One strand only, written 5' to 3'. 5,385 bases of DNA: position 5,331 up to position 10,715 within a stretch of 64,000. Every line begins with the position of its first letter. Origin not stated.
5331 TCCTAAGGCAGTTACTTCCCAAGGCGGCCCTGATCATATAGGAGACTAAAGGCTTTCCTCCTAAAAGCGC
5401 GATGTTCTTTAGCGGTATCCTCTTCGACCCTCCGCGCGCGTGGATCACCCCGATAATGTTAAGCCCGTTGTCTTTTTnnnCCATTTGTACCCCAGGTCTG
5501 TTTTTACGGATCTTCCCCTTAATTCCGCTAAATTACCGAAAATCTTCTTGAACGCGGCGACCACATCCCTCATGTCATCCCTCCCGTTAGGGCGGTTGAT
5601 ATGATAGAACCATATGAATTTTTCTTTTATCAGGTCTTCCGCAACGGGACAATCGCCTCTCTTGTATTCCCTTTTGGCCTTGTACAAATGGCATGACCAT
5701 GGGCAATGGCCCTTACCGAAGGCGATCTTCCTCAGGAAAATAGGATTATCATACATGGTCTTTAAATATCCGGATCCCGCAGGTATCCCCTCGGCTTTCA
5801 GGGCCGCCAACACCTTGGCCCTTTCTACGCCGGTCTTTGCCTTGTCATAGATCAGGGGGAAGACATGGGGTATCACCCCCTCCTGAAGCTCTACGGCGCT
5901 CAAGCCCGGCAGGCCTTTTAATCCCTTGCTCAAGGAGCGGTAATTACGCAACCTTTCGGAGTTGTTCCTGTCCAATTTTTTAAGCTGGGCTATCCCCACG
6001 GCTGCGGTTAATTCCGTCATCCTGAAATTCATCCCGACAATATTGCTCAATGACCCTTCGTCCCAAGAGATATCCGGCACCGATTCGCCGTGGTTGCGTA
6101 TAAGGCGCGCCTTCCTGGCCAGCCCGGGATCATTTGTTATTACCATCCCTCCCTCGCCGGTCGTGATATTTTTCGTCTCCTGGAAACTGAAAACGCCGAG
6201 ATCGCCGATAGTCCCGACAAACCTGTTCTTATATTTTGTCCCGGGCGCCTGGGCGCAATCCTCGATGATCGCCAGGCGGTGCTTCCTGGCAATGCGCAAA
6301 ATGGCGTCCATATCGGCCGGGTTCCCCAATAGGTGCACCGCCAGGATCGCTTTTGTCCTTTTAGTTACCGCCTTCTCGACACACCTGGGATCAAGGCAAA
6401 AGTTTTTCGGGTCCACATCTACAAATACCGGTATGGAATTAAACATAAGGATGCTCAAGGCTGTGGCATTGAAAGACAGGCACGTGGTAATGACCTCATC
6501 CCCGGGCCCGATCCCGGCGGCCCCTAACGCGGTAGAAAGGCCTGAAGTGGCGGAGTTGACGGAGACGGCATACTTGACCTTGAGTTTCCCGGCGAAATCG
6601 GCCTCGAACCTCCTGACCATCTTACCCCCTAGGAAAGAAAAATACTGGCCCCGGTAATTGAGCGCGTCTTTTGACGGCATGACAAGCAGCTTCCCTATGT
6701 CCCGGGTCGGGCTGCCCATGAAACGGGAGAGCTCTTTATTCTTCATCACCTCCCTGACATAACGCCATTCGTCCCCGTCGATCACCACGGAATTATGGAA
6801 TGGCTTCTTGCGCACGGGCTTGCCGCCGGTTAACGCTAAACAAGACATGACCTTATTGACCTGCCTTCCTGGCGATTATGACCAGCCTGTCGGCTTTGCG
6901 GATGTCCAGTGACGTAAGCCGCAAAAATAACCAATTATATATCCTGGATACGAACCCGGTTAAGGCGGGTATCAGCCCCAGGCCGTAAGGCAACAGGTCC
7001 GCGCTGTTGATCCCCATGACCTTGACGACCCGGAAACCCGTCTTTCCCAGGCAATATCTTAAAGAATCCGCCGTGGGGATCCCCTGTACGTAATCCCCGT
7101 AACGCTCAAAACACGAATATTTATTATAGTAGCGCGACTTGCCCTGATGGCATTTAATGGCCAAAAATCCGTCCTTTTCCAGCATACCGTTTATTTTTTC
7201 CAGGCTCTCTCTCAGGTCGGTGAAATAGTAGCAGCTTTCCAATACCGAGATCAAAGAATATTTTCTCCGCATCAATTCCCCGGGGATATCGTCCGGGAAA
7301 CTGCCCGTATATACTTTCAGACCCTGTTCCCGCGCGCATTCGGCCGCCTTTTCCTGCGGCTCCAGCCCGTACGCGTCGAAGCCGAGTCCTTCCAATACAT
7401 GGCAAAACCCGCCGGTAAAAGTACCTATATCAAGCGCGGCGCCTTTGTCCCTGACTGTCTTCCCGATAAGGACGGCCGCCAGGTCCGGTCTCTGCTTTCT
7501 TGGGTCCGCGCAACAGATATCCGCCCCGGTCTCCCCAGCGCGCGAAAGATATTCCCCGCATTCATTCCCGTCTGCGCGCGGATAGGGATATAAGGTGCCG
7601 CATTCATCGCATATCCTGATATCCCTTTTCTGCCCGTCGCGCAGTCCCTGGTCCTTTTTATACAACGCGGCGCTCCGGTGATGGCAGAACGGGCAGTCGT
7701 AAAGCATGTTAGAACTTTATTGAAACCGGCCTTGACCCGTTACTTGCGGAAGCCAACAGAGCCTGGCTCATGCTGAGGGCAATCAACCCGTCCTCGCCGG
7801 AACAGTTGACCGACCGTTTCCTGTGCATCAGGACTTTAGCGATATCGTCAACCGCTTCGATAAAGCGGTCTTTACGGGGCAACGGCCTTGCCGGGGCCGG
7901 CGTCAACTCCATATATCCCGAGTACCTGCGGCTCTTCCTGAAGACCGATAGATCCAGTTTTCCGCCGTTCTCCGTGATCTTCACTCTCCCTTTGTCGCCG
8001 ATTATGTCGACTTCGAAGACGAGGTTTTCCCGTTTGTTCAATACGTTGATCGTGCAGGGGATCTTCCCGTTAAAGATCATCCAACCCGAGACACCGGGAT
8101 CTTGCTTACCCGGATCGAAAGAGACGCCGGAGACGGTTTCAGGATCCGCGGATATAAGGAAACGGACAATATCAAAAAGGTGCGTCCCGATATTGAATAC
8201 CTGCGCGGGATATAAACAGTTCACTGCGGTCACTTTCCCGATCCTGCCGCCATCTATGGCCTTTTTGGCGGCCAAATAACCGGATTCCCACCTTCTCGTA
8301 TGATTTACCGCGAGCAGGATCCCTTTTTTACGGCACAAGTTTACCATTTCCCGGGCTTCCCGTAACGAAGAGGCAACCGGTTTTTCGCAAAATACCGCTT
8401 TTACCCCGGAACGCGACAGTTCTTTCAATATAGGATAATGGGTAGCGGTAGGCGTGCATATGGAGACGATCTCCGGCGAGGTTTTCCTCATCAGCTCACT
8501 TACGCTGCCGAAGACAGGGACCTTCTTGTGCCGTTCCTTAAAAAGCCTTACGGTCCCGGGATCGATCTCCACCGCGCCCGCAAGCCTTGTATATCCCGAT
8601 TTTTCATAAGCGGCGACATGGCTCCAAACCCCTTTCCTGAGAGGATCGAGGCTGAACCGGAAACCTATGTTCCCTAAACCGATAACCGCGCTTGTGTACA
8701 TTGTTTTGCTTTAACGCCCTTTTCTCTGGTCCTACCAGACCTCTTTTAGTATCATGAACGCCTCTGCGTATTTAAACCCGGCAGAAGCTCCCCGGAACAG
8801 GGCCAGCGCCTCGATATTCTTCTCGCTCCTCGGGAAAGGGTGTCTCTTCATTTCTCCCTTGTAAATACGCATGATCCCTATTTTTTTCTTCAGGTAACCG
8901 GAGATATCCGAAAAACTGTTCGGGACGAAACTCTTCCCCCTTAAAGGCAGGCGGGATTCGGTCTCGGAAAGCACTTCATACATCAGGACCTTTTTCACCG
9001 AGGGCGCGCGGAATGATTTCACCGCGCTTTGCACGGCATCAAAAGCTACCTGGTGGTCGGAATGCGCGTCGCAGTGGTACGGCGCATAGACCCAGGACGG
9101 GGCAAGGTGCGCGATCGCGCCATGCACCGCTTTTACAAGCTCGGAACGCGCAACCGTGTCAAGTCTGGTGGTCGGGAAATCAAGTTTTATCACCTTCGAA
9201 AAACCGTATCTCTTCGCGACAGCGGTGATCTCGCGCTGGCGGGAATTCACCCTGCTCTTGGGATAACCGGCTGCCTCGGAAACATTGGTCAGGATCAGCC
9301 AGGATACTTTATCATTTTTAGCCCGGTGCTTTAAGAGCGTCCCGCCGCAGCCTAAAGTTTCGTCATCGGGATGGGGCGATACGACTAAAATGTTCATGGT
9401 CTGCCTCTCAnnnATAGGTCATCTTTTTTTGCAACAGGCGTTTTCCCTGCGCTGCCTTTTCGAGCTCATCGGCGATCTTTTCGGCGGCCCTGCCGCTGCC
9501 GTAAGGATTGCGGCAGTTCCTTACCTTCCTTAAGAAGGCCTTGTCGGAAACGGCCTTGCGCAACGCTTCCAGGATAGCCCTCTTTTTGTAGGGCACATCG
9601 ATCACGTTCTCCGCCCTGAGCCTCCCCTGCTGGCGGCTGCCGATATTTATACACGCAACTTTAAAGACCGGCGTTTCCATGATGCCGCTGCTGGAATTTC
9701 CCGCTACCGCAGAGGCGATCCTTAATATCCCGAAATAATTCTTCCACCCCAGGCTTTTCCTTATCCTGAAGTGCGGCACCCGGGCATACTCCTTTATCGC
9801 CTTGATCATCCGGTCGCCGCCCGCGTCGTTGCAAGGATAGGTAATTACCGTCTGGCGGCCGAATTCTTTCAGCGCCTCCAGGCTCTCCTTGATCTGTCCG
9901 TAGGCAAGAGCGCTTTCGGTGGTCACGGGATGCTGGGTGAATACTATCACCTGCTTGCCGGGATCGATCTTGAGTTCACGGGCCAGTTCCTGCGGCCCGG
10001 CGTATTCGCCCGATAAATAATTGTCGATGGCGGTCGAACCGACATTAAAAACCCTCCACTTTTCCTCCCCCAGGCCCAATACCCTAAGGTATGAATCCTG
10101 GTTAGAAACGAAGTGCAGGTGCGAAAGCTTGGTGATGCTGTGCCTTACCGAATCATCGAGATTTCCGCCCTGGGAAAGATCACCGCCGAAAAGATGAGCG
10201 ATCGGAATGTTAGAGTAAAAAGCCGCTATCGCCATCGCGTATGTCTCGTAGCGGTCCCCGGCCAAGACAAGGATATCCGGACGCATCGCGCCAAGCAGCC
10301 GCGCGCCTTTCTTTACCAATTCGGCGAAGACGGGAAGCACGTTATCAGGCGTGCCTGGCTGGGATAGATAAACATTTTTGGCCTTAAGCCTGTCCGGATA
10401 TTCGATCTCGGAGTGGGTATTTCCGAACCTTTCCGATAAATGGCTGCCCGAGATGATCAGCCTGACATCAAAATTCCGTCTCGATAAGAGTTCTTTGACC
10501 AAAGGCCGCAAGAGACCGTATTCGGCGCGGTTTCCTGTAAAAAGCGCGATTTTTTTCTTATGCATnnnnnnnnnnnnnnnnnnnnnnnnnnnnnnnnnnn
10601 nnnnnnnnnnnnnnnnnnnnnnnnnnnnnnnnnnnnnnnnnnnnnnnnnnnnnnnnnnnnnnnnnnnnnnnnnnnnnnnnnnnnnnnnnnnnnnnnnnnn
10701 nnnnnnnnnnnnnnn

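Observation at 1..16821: Legionaminic/pseudaminic-type nonulosonic acid locus with an unusually large tailoring set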

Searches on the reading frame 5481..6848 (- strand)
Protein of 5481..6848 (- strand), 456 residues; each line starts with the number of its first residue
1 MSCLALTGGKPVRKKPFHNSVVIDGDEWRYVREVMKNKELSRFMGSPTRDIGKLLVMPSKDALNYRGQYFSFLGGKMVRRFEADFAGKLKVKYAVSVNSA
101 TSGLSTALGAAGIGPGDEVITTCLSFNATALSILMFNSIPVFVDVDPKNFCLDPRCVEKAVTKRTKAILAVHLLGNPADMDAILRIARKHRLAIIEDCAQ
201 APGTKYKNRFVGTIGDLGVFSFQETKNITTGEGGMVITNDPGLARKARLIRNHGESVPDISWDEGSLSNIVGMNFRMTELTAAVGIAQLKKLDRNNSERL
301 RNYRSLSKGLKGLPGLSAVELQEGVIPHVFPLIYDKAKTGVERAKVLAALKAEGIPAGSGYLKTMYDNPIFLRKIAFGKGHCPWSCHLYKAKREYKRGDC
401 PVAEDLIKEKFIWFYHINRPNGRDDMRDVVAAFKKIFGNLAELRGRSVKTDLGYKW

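Call 6: search_protein_families(library=pfam, proteins=[window:5481-6848:-], max_evalue=0.01)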
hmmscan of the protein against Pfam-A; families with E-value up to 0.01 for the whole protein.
window:5481-6848:- (456 aa): 1 family
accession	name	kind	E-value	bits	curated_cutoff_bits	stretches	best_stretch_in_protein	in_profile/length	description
PF01041.23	DegT_DnrJ_EryC1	-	1.3e-99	334.3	19.8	1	74-389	22-335/360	DegT/DnrJ/EryC1/StrS aminotransferase family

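Call 8: search_protein_families(library=ncbifam, proteins=[window:5481-6848:-], max_evalue=0.001)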
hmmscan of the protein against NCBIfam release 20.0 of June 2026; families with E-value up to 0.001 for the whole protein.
window:5481-6848:- (456 aa): 21 families
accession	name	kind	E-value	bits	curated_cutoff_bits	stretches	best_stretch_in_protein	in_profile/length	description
TIGR03588.1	PseC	equivalog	1.1e-68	231.9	423.5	1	74-384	28-347/380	UDP-4-amino-4,6-dideoxy-N-acetyl-beta-L-altrosamine transaminase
TIGR04181.1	NHT_00031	hypoth_equivalog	1e-60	205.6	420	1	74-357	28-322/359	LegC family aminotransferase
NF008658.2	PRK11658.1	equivalog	1e-58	198.8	631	1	77-359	34-322/379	UDP-4-amino-4-deoxy-L-arabinose aminotransferase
NF008687.0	PRK11706.1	equivalog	1.9e-58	198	375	1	75-362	30-321/375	dTDP-4-amino-4,6-dideoxygalactose transaminase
NF011936.0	PRK15407.1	equivalog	2.3e-55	188.1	423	2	74-255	63-252/440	lipopolysaccharide biosynthesis protein RfbH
TIGR04427.1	PLP_DesI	equivalog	4.6e-53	180.7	650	1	74-357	50-326/390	dTDP-4-dehydro-6-deoxyglucose aminotransferase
TIGR02379.1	ECA_wecE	subfamily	1.1e-49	169.1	434.85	1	75-361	30-321/376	dTDP-4-amino-4,6-dideoxy-D-glucose transaminase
NF005816.0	PRK07682.1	equivalog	3e-06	26.1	620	1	79-201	81-206/390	aminotransferase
NF006488.0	PRK08912.1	equivalog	5.9e-06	25.5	498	1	96-178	91-169/387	aminotransferase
NF004621.0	PRK05957.1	equivalog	7.8e-06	24.9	498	1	113-172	110-168/389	pyridoxal phosphate-dependent aminotransferase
NF009079.0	PRK12414.1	subfamily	9.6e-06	24.8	481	1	96-178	95-175/384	methionine aminotransferase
TIGR01977.1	am_tr_V_EF2568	hypoth_equivalog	8.5e-05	21.7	377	1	95-204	66-180/376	cysteine desulfurase family protein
NF041364.1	GntC_guanitoxin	equivalog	0.00015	20.8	415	1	101-197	66-173/356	guanitoxin biosynthesis PLP-dependent (S)-gamma-hydroxy-L-arginine cyclodehydratase GntC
NF040779.1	Sec_lyase_SclA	exception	0.00018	20.5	525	1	84-205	54-180/378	selenocysteine lyase SclA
NF004975.0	PRK06348.1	equivalog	0.0002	20.5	549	1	80-198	78-202/384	pyridoxal phosphate-dependent aminotransferase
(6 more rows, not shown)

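Call 32: search_solved_structures(query=window:5481-6848:-, max_evalue=1e-10)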
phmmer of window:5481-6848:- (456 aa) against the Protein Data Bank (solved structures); distinct sequences matched with E-value up to 1e-10: 55.
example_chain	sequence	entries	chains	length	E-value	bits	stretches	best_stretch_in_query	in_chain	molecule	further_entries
8gyh_B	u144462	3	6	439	1.4e-64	221.6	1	74-439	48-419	DegT/DnrJ/EryC1/StrS family aminotransferase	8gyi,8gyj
3bn1_A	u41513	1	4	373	7.9e-56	192.8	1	75-301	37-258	Perosamine synthetase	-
3dr7_A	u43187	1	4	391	8.9e-56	192.6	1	75-301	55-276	Putative perosamine synthetase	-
3dr4_A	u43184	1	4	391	6.1e-55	189.9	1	75-301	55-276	Putative perosamine synthetase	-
7b0m_AAA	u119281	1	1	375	1.1e-53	185.7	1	73-369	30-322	Sugar aminotransferase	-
5k8b_A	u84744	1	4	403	1.2e-53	185.6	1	79-322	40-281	8-amino-3,8-dideoxy-alpha-D-manno-octulosonate transaminase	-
7b0d_A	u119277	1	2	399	3.3e-53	184.2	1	72-315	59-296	Glutamine--scyllo-inositol transaminase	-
2c7t_A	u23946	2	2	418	5.1e-53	183.5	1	76-391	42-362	GLUTAMINE-2-DEOXY-SCYLLO-INOSOSE AMINOTRANSFERASE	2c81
5w71_A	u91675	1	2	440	6.1e-53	183.3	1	76-391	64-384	L-glutamine:2-deoxy-scyllo-inosose aminotransferase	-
1mdo_A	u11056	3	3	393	5.7e-52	180.1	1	79-360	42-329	ArnB aminotransferase | UDP-4-amino-4-deoxy-L-arabinose--oxoglutarate aminotransferase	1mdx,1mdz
5w70_A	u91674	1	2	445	6.1e-52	180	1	78-439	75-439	L-glutamine:2-deoxy-scyllo-inosose aminotransferase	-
4oca_A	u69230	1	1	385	3.6e-51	177.4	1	79-360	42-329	UDP-4-amino-4-deoxy-L-arabinose--oxoglutarate aminotransferase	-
7l7x_AAA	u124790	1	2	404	2.8e-49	171.2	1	71-307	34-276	DegT/DnrJ/EryC1/StrS aminotransferase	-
8sng_A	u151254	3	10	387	3.4e-48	167.6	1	83-360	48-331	UDP-4-amino-4-deoxy-L-arabinose--oxoglutarate aminotransferase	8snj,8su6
2oga_A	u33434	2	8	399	2.9e-47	164.6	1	72-319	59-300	Transaminase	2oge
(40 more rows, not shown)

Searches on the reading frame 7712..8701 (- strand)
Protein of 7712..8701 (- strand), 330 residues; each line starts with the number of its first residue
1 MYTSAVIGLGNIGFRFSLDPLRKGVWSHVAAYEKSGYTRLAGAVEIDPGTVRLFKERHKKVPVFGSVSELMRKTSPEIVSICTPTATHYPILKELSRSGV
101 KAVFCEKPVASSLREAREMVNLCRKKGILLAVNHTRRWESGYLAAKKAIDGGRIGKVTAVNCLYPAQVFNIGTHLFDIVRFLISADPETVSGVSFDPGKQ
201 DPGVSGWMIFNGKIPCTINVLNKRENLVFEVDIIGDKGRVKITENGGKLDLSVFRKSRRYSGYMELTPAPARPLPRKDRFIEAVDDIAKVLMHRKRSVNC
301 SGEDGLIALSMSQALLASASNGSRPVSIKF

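Call 6: search_protein_families(library=pfam, proteins=[window:7712-8701:-], max_evalue=0.01)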
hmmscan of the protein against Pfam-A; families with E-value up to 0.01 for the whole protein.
window:7712-8701:- (330 aa): 5 families
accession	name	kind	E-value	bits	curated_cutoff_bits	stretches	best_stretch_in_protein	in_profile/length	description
PF01408.29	GFO_IDH_MocA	-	1.8e-20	74.3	24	1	5-134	4-120/120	Oxidoreductase family, NAD-binding Rossmann fold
PF02894.22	GFO_IDH_MocA_C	-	1e-09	39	22.9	1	169-327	44-217/218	Oxidoreductase family, C-terminal alpha/beta domain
PF22725.1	GFO_IDH_MocA_C3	-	3.4e-07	30.7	27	1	168-240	46-123/124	GFO/IDH/MocA C-terminal domain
PF13380.12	CoA_binding_2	-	0.00023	22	22.8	1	59-130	41-105/116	CoA binding domain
PF02629.25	CoA_binding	-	0.0059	17.8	22.3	0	54-105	42-93/97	CoA binding domain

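Call 8: search_protein_families(library=ncbifam, proteins=[window:7712-8701:-], max_evalue=0.001)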
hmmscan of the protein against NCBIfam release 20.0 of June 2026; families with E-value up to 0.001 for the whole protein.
window:7712-8701:- (330 aa): 9 families
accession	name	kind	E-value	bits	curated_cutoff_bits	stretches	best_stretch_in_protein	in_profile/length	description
TIGR04380.1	myo_inos_iolG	equivalog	4.6e-23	81.6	355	1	38-161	27-149/330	inositol 2-dehydrogenase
NF040723.1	UDP-GlcNAcDh_Arch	equivalog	2.2e-16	60.2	450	1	27-162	14-146/302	UDP-N-acetylglucosamine 3-dehydrogenase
NF008607.0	PRK11579.1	subfamily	6.2e-16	58.3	330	1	57-161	46-149/346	oxidoreductase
NF041392.1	XylDh_Gfo6_Halo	equivalog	2.1e-14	53.1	350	1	78-161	85-167/350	D-xylose 1-dehydrogenase Gfo6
NF007574.0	PRK10206.1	equivalog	3e-14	52.8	352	1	66-162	56-151/345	oxidoreductase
NF052479.1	LevoglcsnDh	equivalog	1.4e-13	50.3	650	1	70-164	68-161/386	levoglucosan dehydrogenase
NF052679.1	InsChiInosDhIolG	equivalog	4.9e-09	35.7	540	1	98-165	88-156/343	bifunctional inositol 2-dehydrogenase/D-chiro-inositol 1-dehydrogenase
NF058563.1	BT_2159_fam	equivalog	0.00024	20.3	650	1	31-160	18-146/350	disaccharide 3-dehydrogenase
NF058561.1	BT_2158_fam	equivalog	0.00025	19.7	750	1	77-164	98-184/487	glycoside 3-dehydrogenase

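Call 33: search_solved_structures(query=window:7712-8701:-, max_evalue=0.00001)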
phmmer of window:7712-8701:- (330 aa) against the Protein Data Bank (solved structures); distinct sequences matched with E-value up to 0.00001: 47.
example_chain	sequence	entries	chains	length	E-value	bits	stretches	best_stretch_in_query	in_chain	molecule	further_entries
4hkt_A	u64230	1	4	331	6e-15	58.6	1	77-320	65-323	Inositol 2-dehydrogenase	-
3i23_A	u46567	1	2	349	1.3e-13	54.2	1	55-161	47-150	Oxidoreductase, Gfo/Idh/MocA family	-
3fd8_A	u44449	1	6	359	1.4e-13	54.1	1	55-161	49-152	Oxidoreductase, Gfo/Idh/MocA family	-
5a02_A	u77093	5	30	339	3.3e-13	52.9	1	37-160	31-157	ALDOSE-ALDOSE OXIDOREDUCTASE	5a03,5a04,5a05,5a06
3e82_A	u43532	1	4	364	6.7e-13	51.9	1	61-158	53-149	Putative oxidoreductase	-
3hnp_A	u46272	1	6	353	8.3e-13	51.5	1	66-160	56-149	Oxidoreductase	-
3fhl_A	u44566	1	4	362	1.1e-11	47.8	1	51-158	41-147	Putative oxidoreductase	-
2glx_A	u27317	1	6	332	1.7e-11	47.3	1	66-163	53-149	1,5-anhydro-D-fructose reductase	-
3f4l_A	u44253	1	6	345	2.7e-11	46.6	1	66-161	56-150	Putative oxidoreductase yhhX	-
7xr9_A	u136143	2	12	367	4.8e-11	45.8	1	63-157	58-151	DgpA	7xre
7wzd_A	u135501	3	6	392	6e-11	45.4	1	49-163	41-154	4,5-dihydroxyphthalate dehydrogenase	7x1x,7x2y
9m37_A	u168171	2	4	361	1.7e-10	44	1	56-165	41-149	P581a DgpA2 and isoorientin complex structure | Gfo/Idh/MocA family protein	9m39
6z3b_B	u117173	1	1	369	1.8e-10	43.9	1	68-158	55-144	Gfo/Idh/MocA family oxidoreductase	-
6z3b_A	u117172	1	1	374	1.8e-10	43.9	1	68-158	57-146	Gfo/Idh/MocA family oxidoreductase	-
6z3c_AAA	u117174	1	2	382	1.9e-10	43.8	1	68-158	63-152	Gfo/Idh/MocA family oxidoreductase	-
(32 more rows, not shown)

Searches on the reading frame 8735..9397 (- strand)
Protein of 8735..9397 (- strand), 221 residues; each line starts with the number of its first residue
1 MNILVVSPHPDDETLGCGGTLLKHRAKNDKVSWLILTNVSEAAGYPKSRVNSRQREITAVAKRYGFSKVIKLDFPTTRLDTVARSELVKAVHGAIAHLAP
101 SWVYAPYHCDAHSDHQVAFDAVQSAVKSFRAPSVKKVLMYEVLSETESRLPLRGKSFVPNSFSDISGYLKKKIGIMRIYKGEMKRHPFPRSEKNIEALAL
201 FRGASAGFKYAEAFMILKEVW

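Call 6: search_protein_families(library=pfam, proteins=[window:8735-9397:-], max_evalue=0.01)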
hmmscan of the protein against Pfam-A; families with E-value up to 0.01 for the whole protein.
window:8735-9397:- (221 aa): 1 family
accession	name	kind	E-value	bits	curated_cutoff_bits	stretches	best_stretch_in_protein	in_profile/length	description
PF02585.22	PIG-L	-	8.6e-25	88.2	28.2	1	4-125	1-128/129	GlcNAc-PI de-N-acetylase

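Call 8: search_protein_families(library=ncbifam, proteins=[window:8735-9397:-], max_evalue=0.001)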
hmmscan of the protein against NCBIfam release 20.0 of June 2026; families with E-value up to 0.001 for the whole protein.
window:8735-9397:- (221 aa): 3 families
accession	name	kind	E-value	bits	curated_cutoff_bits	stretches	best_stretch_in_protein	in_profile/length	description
TIGR04001.1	thiol_BshB1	equivalog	5.3e-18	65.6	182.5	1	2-216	3-220/226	bacillithiol biosynthesis deacetylase BshB1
TIGR04000.1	thiol_BshB2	equivalog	2.7e-11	43.5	195.25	1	3-179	3-181/217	bacillithiol biosynthesis deacetylase BshB2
NF002557.0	PRK02122.1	subfamily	4.8e-06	25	384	0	3-32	373-402/653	glucosamine-6-phosphate deaminase-like protein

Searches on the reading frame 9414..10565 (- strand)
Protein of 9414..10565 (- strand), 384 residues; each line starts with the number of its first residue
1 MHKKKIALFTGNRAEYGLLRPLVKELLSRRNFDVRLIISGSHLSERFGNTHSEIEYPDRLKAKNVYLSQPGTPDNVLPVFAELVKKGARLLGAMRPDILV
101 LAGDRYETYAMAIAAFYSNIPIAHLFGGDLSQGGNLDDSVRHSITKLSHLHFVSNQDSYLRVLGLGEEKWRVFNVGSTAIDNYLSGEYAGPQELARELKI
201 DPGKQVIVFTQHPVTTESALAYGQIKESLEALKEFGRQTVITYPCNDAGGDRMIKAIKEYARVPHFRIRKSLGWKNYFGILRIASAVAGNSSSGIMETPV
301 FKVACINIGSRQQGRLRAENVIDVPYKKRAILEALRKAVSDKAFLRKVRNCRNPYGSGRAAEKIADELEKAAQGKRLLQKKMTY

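Call 7: search_protein_families(library=pfam, proteins=[window:9414-10565:-], max_evalue=0.01)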
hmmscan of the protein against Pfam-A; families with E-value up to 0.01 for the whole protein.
window:9414-10565:- (384 aa): 1 family
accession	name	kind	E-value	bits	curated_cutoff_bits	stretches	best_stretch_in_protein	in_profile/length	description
PF02350.25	Epimerase_2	-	1.4e-75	254.8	30.6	1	25-368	2-346/347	UDP-N-acetylglucosamine 2-epimerase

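Call 9: search_protein_families(library=ncbifam, proteins=[window:9414-10565:-], max_evalue=0.001)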
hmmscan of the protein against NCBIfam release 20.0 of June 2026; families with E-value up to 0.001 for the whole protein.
window:9414-10565:- (384 aa): 2 families
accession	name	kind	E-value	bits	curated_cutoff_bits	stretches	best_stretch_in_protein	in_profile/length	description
TIGR03568.1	NeuC_NnaA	equivalog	2.3e-117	392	235.9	1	4-366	1-363/365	UDP-N-acetylglucosamine 2-epimerase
TIGR00236.1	wecB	equivalog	1.7e-25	90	210.15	1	5-369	2-363/366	non-hydrolyzing UDP-N-acetylglucosamine 2-epimerase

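Call 93: search_solved_structures(query=window:9414-10565:-, max_evalue=1e-10)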
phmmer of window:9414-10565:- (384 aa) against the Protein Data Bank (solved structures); distinct sequences matched with E-value up to 1e-10: 8.
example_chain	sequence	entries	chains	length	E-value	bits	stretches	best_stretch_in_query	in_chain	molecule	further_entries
5xvs_A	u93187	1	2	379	4.6e-61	210.2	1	4-368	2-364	GDP/UDP-N,N'-diacetylbacillosamine 2-epimerase (Hydrolyzing)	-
5zlr_A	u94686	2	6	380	4.6e-61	210.2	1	4-368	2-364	GDP/UDP-N,N'-diacetylbacillosamine 2-epimerase (Hydrolyzing)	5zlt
4zht_A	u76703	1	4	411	4.4e-47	164.2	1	3-382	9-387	Bifunctional UDP-N-acetylglucosamine 2-epimerase/N-acetylmannosamine kinase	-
3dzc_A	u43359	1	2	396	2.1e-13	53.4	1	4-369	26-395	UDP-N-acetylglucosamine 2-epimerase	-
5enz_A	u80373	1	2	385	8.2e-13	51.5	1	4-368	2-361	UDP-GlcNAc 2-epimerase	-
4neq_A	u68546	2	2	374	3.8e-12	49.3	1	5-365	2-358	UDP-N-acetylglucosamine 2-epimerase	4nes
1vgv_A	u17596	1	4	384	2e-11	46.9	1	9-369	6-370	UDP-N-acetylglucosamine 2-epimerase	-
1f6d_A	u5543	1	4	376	2e-11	46.9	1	9-369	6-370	UDP-N-ACETYLGLUCOSAMINE 2-EPIMERASE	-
